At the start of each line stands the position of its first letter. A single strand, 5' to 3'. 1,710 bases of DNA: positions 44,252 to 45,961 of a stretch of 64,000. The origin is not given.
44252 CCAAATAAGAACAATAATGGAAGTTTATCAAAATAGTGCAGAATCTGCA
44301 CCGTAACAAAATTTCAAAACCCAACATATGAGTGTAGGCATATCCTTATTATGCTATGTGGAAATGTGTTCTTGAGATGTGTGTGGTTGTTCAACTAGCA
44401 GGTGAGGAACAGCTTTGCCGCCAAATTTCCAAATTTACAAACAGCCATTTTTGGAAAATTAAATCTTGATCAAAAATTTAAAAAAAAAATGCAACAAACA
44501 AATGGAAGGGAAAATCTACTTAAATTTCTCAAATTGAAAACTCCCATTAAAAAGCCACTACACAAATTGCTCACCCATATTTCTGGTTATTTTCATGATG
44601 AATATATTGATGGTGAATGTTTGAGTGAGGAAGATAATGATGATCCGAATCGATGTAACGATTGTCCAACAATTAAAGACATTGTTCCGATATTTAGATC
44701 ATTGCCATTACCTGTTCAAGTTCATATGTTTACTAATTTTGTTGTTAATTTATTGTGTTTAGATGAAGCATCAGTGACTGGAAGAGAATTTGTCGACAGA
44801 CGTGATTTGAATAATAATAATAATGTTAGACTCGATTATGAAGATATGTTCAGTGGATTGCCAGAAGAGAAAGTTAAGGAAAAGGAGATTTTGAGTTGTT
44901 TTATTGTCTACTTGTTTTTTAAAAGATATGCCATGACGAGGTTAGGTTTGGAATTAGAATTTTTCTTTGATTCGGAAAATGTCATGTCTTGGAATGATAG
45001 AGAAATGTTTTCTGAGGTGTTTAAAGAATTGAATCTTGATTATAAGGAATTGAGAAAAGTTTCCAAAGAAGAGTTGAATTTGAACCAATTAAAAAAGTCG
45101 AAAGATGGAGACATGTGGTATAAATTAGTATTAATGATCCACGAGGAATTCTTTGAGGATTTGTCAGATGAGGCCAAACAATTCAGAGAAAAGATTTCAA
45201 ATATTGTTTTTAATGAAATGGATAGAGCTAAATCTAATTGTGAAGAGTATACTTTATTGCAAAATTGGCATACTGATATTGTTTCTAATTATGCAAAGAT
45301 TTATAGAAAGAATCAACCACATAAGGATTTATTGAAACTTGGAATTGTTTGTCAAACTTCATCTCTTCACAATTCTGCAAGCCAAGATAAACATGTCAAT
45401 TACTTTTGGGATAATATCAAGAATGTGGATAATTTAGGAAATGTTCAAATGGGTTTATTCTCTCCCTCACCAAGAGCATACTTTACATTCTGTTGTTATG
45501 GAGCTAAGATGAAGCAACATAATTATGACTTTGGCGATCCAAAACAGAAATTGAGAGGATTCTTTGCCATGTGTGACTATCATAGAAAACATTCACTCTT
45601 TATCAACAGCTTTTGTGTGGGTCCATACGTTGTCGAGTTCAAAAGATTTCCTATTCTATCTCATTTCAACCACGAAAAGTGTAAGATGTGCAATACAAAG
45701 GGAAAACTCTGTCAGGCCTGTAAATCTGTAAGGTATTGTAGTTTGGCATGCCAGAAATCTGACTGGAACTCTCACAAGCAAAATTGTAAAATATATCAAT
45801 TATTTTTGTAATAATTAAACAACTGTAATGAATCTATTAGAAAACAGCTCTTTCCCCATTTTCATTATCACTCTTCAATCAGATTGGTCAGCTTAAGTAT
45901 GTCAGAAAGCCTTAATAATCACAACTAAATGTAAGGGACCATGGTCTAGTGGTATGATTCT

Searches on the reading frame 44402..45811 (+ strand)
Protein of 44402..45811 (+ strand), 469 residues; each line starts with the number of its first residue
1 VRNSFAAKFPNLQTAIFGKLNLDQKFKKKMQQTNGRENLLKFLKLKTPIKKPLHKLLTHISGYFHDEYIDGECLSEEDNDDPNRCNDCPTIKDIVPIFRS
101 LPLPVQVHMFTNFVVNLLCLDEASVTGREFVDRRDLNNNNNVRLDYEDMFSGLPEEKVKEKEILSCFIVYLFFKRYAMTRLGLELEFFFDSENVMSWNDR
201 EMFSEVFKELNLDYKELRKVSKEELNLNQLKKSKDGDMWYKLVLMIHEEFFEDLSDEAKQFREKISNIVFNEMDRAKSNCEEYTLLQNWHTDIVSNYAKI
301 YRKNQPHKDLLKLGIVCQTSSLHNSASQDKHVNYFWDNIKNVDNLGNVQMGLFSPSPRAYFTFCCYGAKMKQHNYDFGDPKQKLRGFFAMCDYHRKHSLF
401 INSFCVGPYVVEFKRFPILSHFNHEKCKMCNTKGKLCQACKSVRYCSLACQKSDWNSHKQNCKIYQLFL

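Call 21: search_protein_families(library=pfam, proteins=[window:44402-45811:+], max_evalue=0.00001)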
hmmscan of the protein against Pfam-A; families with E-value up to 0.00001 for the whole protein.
window:44402-45811:+ (469 aa): 1 family
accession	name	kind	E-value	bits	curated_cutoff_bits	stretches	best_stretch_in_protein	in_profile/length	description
PF01753.24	zf-MYND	-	7e-08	32.8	22.7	1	427-462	1-39/39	MYND finger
